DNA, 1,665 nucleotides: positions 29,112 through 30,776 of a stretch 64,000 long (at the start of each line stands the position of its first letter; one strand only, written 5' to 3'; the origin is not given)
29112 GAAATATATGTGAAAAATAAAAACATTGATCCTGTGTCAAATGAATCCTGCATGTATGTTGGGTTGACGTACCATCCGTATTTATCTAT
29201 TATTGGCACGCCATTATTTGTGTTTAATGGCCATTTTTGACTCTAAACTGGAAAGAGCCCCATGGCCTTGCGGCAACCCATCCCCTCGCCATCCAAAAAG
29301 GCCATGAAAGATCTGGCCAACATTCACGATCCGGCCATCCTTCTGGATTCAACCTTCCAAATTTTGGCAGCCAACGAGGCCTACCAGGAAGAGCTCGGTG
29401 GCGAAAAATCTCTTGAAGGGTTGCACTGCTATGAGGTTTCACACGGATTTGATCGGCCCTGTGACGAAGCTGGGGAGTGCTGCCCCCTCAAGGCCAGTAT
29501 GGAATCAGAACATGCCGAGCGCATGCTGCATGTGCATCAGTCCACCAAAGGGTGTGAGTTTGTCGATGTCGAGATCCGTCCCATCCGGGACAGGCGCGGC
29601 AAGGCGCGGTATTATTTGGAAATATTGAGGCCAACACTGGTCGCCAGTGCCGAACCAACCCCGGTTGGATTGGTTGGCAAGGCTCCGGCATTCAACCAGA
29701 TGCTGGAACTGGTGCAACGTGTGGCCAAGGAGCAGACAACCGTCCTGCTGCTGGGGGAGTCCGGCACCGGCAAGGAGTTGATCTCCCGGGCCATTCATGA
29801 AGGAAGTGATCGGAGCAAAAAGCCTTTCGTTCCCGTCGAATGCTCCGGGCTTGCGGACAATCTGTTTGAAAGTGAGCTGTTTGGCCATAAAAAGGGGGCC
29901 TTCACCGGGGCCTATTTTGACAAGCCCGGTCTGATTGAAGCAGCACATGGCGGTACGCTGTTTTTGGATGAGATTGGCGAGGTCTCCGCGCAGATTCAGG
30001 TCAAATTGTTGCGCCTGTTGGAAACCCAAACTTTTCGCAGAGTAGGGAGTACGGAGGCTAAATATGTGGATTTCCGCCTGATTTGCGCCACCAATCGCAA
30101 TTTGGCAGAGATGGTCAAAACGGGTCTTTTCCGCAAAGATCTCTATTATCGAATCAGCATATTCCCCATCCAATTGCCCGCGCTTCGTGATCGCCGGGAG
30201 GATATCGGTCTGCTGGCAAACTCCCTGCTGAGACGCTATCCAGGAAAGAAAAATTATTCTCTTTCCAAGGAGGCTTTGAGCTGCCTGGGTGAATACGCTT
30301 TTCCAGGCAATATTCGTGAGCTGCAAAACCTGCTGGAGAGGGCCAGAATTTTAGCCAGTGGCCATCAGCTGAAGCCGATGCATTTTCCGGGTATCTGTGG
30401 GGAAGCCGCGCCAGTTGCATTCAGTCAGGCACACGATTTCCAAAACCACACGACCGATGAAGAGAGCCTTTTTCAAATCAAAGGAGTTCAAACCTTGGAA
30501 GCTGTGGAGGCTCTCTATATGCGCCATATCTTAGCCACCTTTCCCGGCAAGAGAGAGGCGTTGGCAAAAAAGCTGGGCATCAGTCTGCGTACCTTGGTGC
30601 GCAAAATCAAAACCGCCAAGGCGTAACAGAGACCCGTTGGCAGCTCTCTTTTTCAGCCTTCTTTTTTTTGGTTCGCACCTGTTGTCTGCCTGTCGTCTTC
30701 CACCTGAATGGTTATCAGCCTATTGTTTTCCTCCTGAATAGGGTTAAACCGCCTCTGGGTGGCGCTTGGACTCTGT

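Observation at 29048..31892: Cys-rich-PAS sigma-54 activator sits between three sigma-54-type promoters: a NorR-like role without a NorR-type sensor?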

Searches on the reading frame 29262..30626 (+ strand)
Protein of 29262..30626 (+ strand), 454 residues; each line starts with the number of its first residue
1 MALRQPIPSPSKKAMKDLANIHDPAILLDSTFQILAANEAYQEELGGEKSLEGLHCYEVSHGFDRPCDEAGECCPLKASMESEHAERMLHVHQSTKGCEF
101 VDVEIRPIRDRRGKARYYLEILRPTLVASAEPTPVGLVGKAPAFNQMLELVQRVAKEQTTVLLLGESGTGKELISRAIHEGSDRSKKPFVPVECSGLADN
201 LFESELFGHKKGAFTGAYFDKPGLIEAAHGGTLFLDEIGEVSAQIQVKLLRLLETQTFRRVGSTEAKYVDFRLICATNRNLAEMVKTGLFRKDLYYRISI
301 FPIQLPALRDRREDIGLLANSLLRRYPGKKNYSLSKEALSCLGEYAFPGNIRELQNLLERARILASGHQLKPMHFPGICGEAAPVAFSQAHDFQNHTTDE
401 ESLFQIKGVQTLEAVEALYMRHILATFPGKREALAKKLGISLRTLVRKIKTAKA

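Call 3: search_protein_families(library=pfam, proteins=[window:29262-30626:+], max_evalue=0.01)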
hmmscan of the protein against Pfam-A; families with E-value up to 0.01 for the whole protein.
window:29262-30626:+ (454 aa): 11 families
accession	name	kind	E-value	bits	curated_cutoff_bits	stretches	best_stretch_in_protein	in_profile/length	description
PF00158.32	Sigma54_activat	-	3.8e-67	225.6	20.2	1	137-304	1-168/168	Sigma-54 interaction domain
PF14532.12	Sigma54_activ_2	-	2.6e-21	76.8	25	1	138-308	1-138/138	Sigma-54 interaction domain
PF25601.1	AAA_lid_14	-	5.9e-19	68.1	27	1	309-382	1-77/87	AAA+ ATPase lid domain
PF08448.16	PAS_4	-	3.9e-09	37.2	23.1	1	19-123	2-103/110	PAS fold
PF07728.20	AAA_5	-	9.7e-09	35.8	22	1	161-280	2-124/139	AAA domain (dynein-related subfamily)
PF01078.27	Mg_chelatase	-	8.8e-07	29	20.3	1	218-279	95-158/207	Magnesium chelatase, subunit ChlI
PF02954.25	HTH_8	-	4.2e-06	26.8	22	1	411-450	1-40/42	Bacterial regulatory protein, Fis family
PF07724.20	AAA_2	-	7.4e-06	26.5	27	1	157-284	2-130/166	AAA domain (Cdc48 subfamily)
PF00004.35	AAA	-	0.00075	20.4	21.2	1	161-291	1-120/131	ATPase family associated with various cellular activities (AAA)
PF13191.12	AAA_16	-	0.0026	18.7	32.6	1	137-186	2-52/167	AAA ATPase domain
PF20030.5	bpMoxR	-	0.0095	15.5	27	0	155-278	28-145/205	MoxR domain in the MoxR-vWA-beta-propeller ternary systems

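Call 5: find_homologous_proteins(query=window:29262-30626:+, max_evalue=1e-20)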
Query window:29262-30626:+ (454 aa): 8000 proteins with E <= 1e-20 among 8000 candidates; the best 120 are listed.
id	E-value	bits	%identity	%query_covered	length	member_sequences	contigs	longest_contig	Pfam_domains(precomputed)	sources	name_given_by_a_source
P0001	0.0e+0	1019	100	100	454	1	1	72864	PF00158.33,PF07724.21,PF25601.2,PF02954.26,PF08448.17,PF14532.13,PF07728.21,PF01078.28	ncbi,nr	ncbi:MAG: sigma 54-interacting transcriptional regulator [Magnetococcales bacterium]|nr:sigma 54-int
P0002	1.1e-212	725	75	98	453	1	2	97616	PF00158.33,PF07724.21,PF25601.2,PF02954.26,PF08448.17,PF14532.13,PF07728.21,PF01078.28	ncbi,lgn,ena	-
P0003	8.6e-202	689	69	98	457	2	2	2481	PF00158.33,PF07724.21,PF25601.2,PF02954.26,PF08448.17,PF00004.36,PF14532.13,PF07728.21,PF01078.28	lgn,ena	-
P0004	9.7e-197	672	69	98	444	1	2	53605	PF00158.33,PF07724.21,PF25601.2,PF02954.26,PF08448.17,PF00004.36,PF14532.13,PF07728.21,PF01078.28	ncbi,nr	ncbi:MAG: sigma 54-interacting transcriptional regulator [Magnetococcales bacterium]|nr:sigma 54-int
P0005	7.2e-188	643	67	96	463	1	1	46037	PF00158.33,PF07724.21,PF25601.2,PF02954.26,PF08448.17,PF00004.36,PF14532.13,PF07728.21,PF01078.28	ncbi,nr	ncbi:MAG: sigma 54-interacting transcriptional regulator [Magnetococcales bacterium]|nr:sigma 54-int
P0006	5.4e-183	627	66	95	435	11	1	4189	PF00158.33,PF07724.21,PF25601.2,PF02954.26,PF00004.36,PF14532.13,PF07728.21,PF01078.28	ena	-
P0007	1.1e-182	626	65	97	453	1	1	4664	PF00158.33,PF07724.21,PF25601.2,PF02954.26,PF00004.36,PF14532.13,PF07728.21,PF01078.28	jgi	jgi:transcriptional regulator with PAS, ATPase and Fis domain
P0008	2.5e-181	622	64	96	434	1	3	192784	PF00158.33,PF25601.2,PF02954.26,PF08448.17,PF00004.36,PF14532.13,PF07728.21,PF01078.28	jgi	jgi:transcriptional regulator with PAS, ATPase and Fis domain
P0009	5.7e-180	617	64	97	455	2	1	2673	PF00158.33,PF07724.21,PF25601.2,PF02954.26,PF00004.36,PF14532.13,PF07728.21,PF01078.28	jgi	jgi:two-component system response regulator HydG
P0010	1.4e-175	603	61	100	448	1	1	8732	PF00158.33,PF07724.21,PF25601.2,PF02954.26,PF08448.17,PF00004.36,PF14532.13,PF07728.21,PF01078.28,PF13191.13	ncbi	-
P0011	1.6e-167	576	62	95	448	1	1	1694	PF00158.33,PF07724.21,PF25601.2,PF02954.26,PF14532.13,PF07728.21,PF01078.28,PF13191.13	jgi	-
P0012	7.2e-162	557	60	98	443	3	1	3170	PF00158.33,PF25601.2,PF02954.26,PF14532.13,PF07728.21,PF01078.28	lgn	-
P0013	8.2e-156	537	57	97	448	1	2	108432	PF00158.33,PF07724.21,PF25601.2,PF08448.17,PF00004.36,PF14532.13,PF07728.21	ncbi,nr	ncbi:MAG: sigma 54-interacting transcriptional regulator [Magnetococcales bacterium]|nr:sigma 54-int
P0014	2.3e-154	533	60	97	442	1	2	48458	PF00158.33,PF07724.21,PF25601.2,PF02954.26,PF00004.36,PF14532.13,PF07728.21,PF01078.28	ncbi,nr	ncbi:MAG: sigma-54-dependent Fis family transcriptional regulator [Magnetococcales bacterium]|nr:sig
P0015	2.3e-152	526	56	97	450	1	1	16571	PF00158.33,PF07724.21,PF25601.2,PF02954.26,PF08448.17,PF00004.36,PF14532.13,PF07728.21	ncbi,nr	ncbi:MAG: sigma 54-interacting transcriptional regulator [Magnetococcales bacterium]|nr:sigma 54-int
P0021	3.3e-145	503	54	99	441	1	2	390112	PF00158.33,PF25601.2,PF02954.26,PF08448.17,PF00004.36,PF14532.13,PF07728.21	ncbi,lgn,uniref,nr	ncbi:Fis family transcriptional regulator [Thiohalorhabdus denitrificans]|uniref:Sigma54 specific tr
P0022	3.7e-145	502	56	98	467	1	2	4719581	PF00158.33,PF25601.2,PF02954.26,PF00004.36,PF14532.13,PF07728.21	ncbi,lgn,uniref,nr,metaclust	ncbi:sigma54 specific transcriptional regulator, Fis family [Magnetococcus marinus MC-1]|uniref:Sigm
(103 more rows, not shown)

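Call 10: find_encoding_contigs(protein=P0022, flank=10000, max_places=2)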
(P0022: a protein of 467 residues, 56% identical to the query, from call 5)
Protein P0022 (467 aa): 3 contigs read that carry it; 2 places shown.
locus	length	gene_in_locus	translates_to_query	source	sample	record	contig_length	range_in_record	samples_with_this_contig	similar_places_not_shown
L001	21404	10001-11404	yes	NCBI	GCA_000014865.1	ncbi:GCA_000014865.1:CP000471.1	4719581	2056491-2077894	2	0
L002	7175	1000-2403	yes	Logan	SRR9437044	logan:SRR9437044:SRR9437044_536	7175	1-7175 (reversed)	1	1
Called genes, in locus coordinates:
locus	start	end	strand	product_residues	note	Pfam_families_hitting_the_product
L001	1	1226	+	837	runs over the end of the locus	PF00989:PAS (weak), PF08447:PAS_3 (faint), PF08448:PAS_4, PF13426:PAS_9, PF00512:HisKA, PF02518:HATPase_c, PF00072:Response_reg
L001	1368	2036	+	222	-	PF13489:Methyltransf_23, PF08241:Methyltransf_11, PF08242:Methyltransf_12, PF13649:Methyltransf_25, PF13847:Methyltransf_31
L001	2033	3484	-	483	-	PF00990:GGDEF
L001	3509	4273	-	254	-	PF00753:Lactamase_B, PF16123:HAGH_C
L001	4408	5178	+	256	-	PF08241:Methyltransf_11, PF01209:Ubie_methyltran (weak)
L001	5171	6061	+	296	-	PF02899:Phage_int_SAM_1, PF13495:Phage_int_SAM_4, PF00589:Phage_integrase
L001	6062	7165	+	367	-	PF23441:SDR, PF00106:adh_short, PF01370:Epimerase (weak), PF08659:KR, PF13561:adh_short_C2, PF16363:GDP_Man_Dehyd (weak)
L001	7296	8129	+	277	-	PF01699:Na_Ca_ex (weak)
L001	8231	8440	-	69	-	-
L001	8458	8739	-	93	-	-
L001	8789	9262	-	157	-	-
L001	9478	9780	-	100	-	-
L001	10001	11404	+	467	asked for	PF00158:Sigma54_activat, PF14532:Sigma54_activ_2, PF00004:AAA (faint), PF07728:AAA_5, PF25601:AAA_lid_14, PF02954:HTH_8 (weak)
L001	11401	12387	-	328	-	PF23023:Anti-Pycsar_Apyc1 (weak), PF00753:Lactamase_B, PF19583:ODP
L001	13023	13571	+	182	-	-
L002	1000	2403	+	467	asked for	PF00158:Sigma54_activat, PF14532:Sigma54_activ_2, PF00004:AAA (faint), PF07728:AAA_5, PF25601:AAA_lid_14, PF02954:HTH_8 (weak)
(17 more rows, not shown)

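Call 11: find_encoding_contigs(protein=P0021, flank=10000, max_places=2)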
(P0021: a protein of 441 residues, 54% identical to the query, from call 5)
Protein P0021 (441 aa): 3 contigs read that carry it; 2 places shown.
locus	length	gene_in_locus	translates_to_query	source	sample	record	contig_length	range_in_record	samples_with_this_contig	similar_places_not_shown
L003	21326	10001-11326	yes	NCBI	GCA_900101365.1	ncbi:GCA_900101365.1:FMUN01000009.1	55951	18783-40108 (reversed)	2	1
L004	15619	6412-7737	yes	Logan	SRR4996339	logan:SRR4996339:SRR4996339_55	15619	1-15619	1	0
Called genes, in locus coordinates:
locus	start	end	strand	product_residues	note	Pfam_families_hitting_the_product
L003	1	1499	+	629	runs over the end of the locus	PF13667:ThiC-associated, PF01964:ThiC_Rad_SAM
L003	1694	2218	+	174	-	PF04752:ChaC, PF06094:GGACT (weak)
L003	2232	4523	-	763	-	PF08267:Meth_synt_1, PF01717:Meth_synt_2, PF08267:Meth_synt_1 (weak)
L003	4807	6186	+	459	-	PF01654:Cyt_bd_oxida_I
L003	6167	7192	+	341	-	PF02322:Cyt_bd_oxida_II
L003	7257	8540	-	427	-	PF07992:Pyr_redox_2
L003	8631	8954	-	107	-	PF09600:Cyd_oper_YbgE (faint)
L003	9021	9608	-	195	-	PF11845:Tll0287-like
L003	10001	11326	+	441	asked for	PF08448:PAS_4, PF00158:Sigma54_activat, PF14532:Sigma54_activ_2, PF00004:AAA (faint), PF07728:AAA_5, PF25601:AAA_lid_14, PF02954:HTH_8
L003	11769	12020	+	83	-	PF00037:Fer4 (weak), PF14697:Fer4_21 (weak), PF12838:Fer4_7 (weak), PF13187:Fer4_9 (weak)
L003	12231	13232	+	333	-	PF01207:Dus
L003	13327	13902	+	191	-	PF13899:Thioredoxin_7 (weak), PF13098:Thioredoxin_2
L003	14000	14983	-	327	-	PF03631:Virul_fac_BrkB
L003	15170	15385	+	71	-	-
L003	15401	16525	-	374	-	PF00561:Abhydrolase_1, PF12697:Abhydrolase_6 (weak)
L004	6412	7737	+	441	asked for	PF08448:PAS_4, PF00158:Sigma54_activat, PF14532:Sigma54_activ_2, PF00004:AAA (faint), PF07728:AAA_5, PF25601:AAA_lid_14, PF02954:HTH_8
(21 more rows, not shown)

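Call 21: find_encoding_contigs(protein=P0002, flank=10000, max_places=1)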
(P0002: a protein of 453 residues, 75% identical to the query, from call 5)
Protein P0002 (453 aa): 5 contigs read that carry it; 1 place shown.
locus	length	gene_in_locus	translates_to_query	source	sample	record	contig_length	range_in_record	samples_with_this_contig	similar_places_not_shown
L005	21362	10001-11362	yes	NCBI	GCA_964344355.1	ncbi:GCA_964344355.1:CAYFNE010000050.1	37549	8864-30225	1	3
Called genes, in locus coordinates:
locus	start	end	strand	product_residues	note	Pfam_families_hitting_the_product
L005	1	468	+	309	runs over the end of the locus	-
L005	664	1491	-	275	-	PF02167:Cytochrom_C1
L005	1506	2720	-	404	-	PF00033:Cytochrome_B, PF13631:Cytochrom_B_N_2, PF00032:Cytochrom_B_C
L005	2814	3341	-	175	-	PF10399:UCR_Fe-S_N, PF00355:Rieske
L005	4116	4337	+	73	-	PF11127:YgaP-like_TM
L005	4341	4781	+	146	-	PF00034:Cytochrom_C, PF13442:Cytochrome_CBB3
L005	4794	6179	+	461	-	PF00115:COX1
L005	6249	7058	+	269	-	PF07728:AAA_5, PF08406:CbbQ_C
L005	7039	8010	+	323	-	PF12801:Fer4_5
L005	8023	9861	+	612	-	PF00092:VWA (weak)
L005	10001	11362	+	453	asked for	PF08448:PAS_4, PF00158:Sigma54_activat, PF14532:Sigma54_activ_2, PF01078:Mg_chelatase (faint), PF07724:AAA_2 (faint), PF07728:AAA_5, PF25601:AAA_lid_14, PF02954:HTH_8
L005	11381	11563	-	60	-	-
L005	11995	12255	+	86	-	-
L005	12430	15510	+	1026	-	PF04851:ResIII (weak)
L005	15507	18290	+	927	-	PF01555:N6_N4_Mtase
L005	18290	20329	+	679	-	PF00580:UvrD-helicase, PF13245:AAA_19 (weak), PF13401:AAA_22 (faint), PF13361:UvrD_C, PF13538:UvrD_C_2 (faint)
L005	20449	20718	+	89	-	PF01311:Bac_export_1 (weak), PF01313:Bac_export_3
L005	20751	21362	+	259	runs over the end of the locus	PF01311:Bac_export_1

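Call 22: find_encoding_contigs(protein=P0004, flank=10000, max_places=1)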
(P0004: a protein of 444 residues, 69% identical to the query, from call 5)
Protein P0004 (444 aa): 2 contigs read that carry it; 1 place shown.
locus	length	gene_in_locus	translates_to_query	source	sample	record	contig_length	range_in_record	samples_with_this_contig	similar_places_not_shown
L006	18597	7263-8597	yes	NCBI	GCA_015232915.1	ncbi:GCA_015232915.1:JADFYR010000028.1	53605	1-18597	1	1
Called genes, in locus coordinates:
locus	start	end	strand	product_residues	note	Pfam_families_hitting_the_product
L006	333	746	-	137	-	PF07963:N_methyl (faint)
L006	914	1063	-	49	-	-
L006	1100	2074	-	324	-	PF04976:DmsC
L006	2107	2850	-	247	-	PF12838:Fer4_7 (faint), PF13187:Fer4_9 (weak), PF13237:Fer4_10 (weak), PF13247:Fer4_11, PF12797:Fer4_2 (weak), PF00037:Fer4 (weak), PF12837:Fer4_6 (weak)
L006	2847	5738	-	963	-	PF04879:Molybdop_Fe4S4, PF00384:Molybdopterin, PF01568:Molydop_binding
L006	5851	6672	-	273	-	PF13682:CZB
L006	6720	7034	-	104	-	-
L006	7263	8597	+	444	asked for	PF08448:PAS_4, PF00158:Sigma54_activat, PF14532:Sigma54_activ_2, PF07724:AAA_2, PF00004:AAA (weak), PF07728:AAA_5, PF25601:AAA_lid_14, PF02954:HTH_8 (weak), +1 more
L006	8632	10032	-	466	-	-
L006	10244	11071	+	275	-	PF04116:FA_hydroxylase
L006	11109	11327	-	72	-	-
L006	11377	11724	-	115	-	-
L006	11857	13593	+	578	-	PF00654:Voltage_CLC, PF00571:CBS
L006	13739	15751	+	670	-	PF00580:UvrD-helicase, PF13245:AAA_19, PF13604:AAA_30 (faint), PF01443:Viral_helicase1 (faint), PF13361:UvrD_C, PF13538:UvrD_C_2 (faint)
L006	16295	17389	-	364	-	PF00155:Aminotran_1_2 (weak), PF00266:Aminotran_5 (weak), PF01041:DegT_DnrJ_EryC1, PF01053:Cys_Met_Meta_PP (weak), PF01212:Beta_elim_lyase (weak)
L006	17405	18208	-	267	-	PF01678:DAP_epimerase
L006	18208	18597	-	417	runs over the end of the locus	PF00278:Orn_DAP_Arg_deC, PF01168:Ala_racemase_N (faint), PF02784:Orn_Arg_deC_N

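Call 23: find_encoding_contigs(protein=P0005, flank=10000, max_places=1)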
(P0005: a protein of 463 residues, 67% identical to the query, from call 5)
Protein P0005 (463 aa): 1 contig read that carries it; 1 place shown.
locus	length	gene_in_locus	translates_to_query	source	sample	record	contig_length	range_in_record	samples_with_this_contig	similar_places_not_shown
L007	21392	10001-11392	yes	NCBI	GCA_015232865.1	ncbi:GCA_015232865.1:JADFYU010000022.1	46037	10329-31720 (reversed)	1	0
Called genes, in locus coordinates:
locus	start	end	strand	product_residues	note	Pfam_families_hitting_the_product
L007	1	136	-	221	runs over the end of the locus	PF01618:MotA_ExbB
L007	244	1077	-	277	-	PF03544:TonB_C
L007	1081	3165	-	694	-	PF07715:Plug, PF00593:TonB_dep_Rec_b-barrel, PF14905:OMP_b-brl_3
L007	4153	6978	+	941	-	PF00497:SBP_bac_3, PF08447:PAS_3, PF13426:PAS_9 (weak), PF13188:PAS_8 (weak), PF13426:PAS_9, PF00512:HisKA, PF02518:HATPase_c, PF00072:Response_reg, +2 more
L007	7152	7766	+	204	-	PF03264:Cytochrom_NNT, PF09699:Paired_CXXCH_1 (faint), PF14537:Cytochrom_c3_2 (faint), PF22113:Mtrc-MtrF_II-IV_dom (weak)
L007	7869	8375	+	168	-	-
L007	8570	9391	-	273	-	PF13682:CZB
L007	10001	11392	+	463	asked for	PF08448:PAS_4, PF00158:Sigma54_activat, PF14532:Sigma54_activ_2, PF07724:AAA_2 (weak), PF07728:AAA_5, PF00004:AAA (weak), PF01078:Mg_chelatase (weak), PF25601:AAA_lid_14, +1 more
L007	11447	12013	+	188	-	-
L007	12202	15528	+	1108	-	PF00989:PAS, PF08448:PAS_4, PF13426:PAS_9, PF00989:PAS, PF13188:PAS_8, PF13426:PAS_9, PF13185:GAF_2, PF00512:HisKA, +6 more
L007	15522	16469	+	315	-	PF00072:Response_reg, PF00990:GGDEF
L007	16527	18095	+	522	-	PF02696:SelO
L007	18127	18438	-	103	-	-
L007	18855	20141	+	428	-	PF07992:Pyr_redox_2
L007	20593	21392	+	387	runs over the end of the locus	-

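Call 74: search_protein_families(library=ncbifam, proteins=[window:29262-30626:+, L006:2847-5738:-], max_evalue=0.00001)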
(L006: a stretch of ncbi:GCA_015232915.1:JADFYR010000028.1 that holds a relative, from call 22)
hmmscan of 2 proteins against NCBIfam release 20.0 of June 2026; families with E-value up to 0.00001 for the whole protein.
window:29262-30626:+ (454 aa): 28 families (the best 25 are shown)
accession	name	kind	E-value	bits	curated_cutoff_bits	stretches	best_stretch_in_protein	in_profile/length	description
TIGR01817.1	nifA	equivalog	8.8e-98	328.4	528.85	1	134-376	195-439/534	nif-specific transcriptional activator NifA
NF038308.1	RNA_repair_RtcR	equivalog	4.2e-91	306.4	650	1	136-443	181-502/530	RNA repair transcriptional activator RtcR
NF003451.0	PRK05022.1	equivalog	3.6e-86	289.9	476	1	133-448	188-504/512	nitric oxide reductase transcriptional regulator NorR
TIGR02915.1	PEP_resp_reg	equivalog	1.7e-85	287.5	502.6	1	134-374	138-381/445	PEP-CTERM-box response regulator transcription factor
NF008469.0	PRK11361.1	equivalog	4.8e-85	286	714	1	138-450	146-452/461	acetoacetate metabolism transcriptional regulator AtoC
NF041552.1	TF_PrdR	equivalog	2.4e-83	280.4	795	1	114-451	246-575/577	sigma-54 dependent transcriptional regulator PrdR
TIGR02329.1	propionate_PrpR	equivalog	1.3e-80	271.6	499.2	1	136-450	213-525/526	propionate catabolism operon regulatory protein PrpR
TIGR01818.1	ntrC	equivalog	2.5e-80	270.5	558.6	1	132-451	131-462/463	nitrogen regulation protein NR(I)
NF050807.1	TransRegFlbDCaul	equivalog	6.5e-79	265.9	750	1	136-451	119-437/454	sigma-54-dependent transcriptional regulator FlbD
NF007689.0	PRK10365.1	equivalog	3.4e-76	256.8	760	1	130-400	134-406/441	sigma-54-dependent response regulator transcription factor ZraR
NF041946.1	LuxO_transreg_Vib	equivalog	3.6e-76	256.8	800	1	135-451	133-459/463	quorum-sensing sigma-54 dependent transcriptional regulator LuxO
NF011953.0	PRK15424.1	equivalog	1e-75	255.4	703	1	137-452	221-534/538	propionate catabolism operon regulatory protein PrpR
TIGR02974.1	phageshock_pspF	equivalog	7.1e-73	245.7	443.55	1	137-365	1-233/336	phage shock protein operon transcriptional activator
NF041906.1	V4R_TF_MobR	exception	1e-72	245.4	999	1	137-370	234-470/544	phenol degradation transcriptional regulator MobR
NF011958.0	PRK15429.1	equivalog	5.5e-70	236.8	830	1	137-386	381-632/692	formate hydrogenlyase transcriptional activator FlhA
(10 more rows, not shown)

L006:2847-5738:- (963 aa): 25 families
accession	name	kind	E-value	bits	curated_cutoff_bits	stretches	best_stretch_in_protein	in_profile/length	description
NF012032.0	PRK15488.1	equivalog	2.4e-63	214.4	694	2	8-265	34-288/759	thiosulfate reductase PhsA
TIGR02166.1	dmsA_ynfE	subfamily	2.9e-47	161.2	777.7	2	18-272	46-313/794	DMSO/selenate family reductase complex A subunit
TIGR01591.1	Fdh-alpha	equivalog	4.1e-44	150.7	666.25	1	20-257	1-237/672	formate dehydrogenase subunit alpha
NF041783.2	mnquin_red_QrcB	equivalog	2.2e-38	131.9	440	1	11-249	46-283/695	menaquinone reductase molybdopterin-binding-like subunit QrcB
NF041714.1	arsenate_red_ArrA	equivalog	6.5e-36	123.8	1600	1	11-263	44-301/848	arsenate respiratory reductase molybdopterin-containing subunit ArrA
TIGR01553.1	formate-DH-alph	equivalog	1.3e-35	122.5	814.2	2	172-431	218-438/1009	formate dehydrogenase-N subunit alpha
NF011567.1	PRK14991.1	equivalog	5e-33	113.9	1750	1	130-369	237-498/1022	tetrathionate reductase subunit TtrA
NF011566.1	PRK14990.1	exception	2.7e-32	111.7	1600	1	19-274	61-335/814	dimethylsulfoxide reductase subunit A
TIGR03479.1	DMSO_red_II_alp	subfamily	3.5e-32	111.4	984.75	1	18-367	59-424/913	molybdopterin-dependent oxidoreductase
NF041513.1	formate_DH_Act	exception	5.4e-29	100.6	1400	2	171-431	208-467/1067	formate dehydrogenase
NF041885.1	selenate_YnfE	exception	6e-28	97.1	1675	1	22-273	54-321/805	selenate/tellurate reductase subunit YnfE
NF047855.1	AssmNtatRedNasC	equivalog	6.4e-28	97.4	1100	1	12-264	15-269/708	assimilatory nitrate reductase catalytic subunit NasC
TIGR00509.1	bisC_fam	subfamily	2.2e-26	92.4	1017.55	1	193-262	193-263/772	molybdopterin guanine dinucleotide-containing S/N-oxide reductase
NF041323.1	Nitr_red_NasA_Halo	equivalog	3.2e-26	92.1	1000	1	25-266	3-244/673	assimilatory nitrate reductase NasA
NF041884.1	selenate_YnfF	exception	3.1e-25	88.2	1650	1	19-262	48-303/798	selenate/tellurate reductase subunit YnfF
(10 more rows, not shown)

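Call 78: search_protein_families(library=pfam, alignment_id=A6, max_evalue=0.00001)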
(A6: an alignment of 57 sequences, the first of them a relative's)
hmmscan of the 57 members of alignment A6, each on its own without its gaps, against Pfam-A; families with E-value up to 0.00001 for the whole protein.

A. member 1, L001:9478-9780:- (100 aa): 0 families

B. families by the number of members that match (of 57 scanned): 30 families (the first 25 are shown)
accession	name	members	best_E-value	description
PF00753.33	Lactamase_B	18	2.6e-23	Metallo-beta-lactamase superfamily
PF01654.22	Cyt_bd_oxida_I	7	1.6e-176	Cytochrome bd terminal oxidase subunit I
PF13746.11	Fer4_18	6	6.7e-43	4Fe-4S dicluster domain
PF11614.14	FixG_C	6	1.3e-31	IG-like fold at C-terminal of FixG, putative oxidoreductase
PF12838.12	Fer4_7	6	4.8e-09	4Fe-4S dicluster domain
PF12801.12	Fer4_5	6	3.6e-08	4Fe-4S binding domain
PF13534.11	Fer4_17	6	4.8e-08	4Fe-4S dicluster domain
PF13183.11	Fer4_8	5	3.7e-10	4Fe-4S dicluster domain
PF13187.11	Fer4_9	5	3e-08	4Fe-4S dicluster domain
PF00384.28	Molybdopterin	2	2.7e-33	Molybdopterin oxidoreductase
PF11845.13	Tll0287-like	2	8.7e-29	Tll0287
PF09414.15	RNA_ligase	2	2.7e-19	RNA ligase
PF18330.7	Lig_C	2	3.6e-18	Ligase Pab1020 C-terminal region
PF04879.21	Molybdop_Fe4S4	2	2.6e-14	Molybdopterin oxidoreductase Fe4S4 domain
PF01568.27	Molydop_binding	2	1.2e-08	Molydopterin dinucleotide binding domain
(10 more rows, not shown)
